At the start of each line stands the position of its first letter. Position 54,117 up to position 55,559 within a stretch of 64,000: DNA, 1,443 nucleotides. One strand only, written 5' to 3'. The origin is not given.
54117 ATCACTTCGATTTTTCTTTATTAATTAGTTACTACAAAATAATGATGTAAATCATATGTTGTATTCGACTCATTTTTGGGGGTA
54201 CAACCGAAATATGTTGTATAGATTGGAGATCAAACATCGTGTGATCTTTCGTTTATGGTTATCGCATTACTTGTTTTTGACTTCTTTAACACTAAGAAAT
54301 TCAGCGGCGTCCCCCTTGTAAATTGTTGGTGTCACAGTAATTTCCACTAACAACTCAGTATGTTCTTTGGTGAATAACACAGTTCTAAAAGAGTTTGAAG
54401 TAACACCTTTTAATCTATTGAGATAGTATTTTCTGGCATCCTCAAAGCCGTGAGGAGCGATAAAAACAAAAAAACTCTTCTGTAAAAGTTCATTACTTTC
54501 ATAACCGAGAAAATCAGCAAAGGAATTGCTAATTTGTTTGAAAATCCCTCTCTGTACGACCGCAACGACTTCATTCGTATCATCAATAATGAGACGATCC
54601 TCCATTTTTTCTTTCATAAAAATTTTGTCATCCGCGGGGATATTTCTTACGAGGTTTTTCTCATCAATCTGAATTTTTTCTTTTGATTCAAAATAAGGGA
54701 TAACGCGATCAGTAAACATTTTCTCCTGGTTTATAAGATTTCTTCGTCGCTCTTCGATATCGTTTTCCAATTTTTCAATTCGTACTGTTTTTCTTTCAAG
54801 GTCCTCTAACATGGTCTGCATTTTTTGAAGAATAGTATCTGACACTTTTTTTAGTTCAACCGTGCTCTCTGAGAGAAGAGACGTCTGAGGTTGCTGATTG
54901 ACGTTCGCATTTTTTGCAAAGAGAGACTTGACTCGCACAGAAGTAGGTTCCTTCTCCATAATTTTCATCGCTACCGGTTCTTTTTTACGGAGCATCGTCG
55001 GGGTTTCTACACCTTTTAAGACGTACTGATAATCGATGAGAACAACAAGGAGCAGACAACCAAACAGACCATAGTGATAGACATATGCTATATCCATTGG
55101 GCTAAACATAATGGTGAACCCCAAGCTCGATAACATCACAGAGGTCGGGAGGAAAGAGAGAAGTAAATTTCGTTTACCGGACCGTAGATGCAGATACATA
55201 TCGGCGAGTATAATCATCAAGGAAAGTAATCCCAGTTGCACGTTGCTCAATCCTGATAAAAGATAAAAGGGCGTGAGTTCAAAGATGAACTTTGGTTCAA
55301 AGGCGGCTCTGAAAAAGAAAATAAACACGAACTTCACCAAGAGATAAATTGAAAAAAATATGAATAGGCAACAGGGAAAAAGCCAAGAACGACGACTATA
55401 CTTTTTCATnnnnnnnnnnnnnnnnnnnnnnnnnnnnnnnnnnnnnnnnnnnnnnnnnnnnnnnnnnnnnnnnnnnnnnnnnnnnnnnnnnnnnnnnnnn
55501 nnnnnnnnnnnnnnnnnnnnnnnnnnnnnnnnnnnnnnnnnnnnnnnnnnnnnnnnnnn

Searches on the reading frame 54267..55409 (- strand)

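Call 70: search_protein_families(library=pfam, proteins=[window:54267-55409:-], max_evalue=0.01)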
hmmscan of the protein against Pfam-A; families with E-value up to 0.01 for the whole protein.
window:54267-55409:- (380 aa): 2 families
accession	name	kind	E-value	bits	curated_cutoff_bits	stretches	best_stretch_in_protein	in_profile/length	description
PF13426.13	PAS_9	-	3.7e-07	30.8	27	1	285-369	7-91/103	PAS domain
PF00989.32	PAS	-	0.00064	20.2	22.6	1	272-368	4-102/113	PAS fold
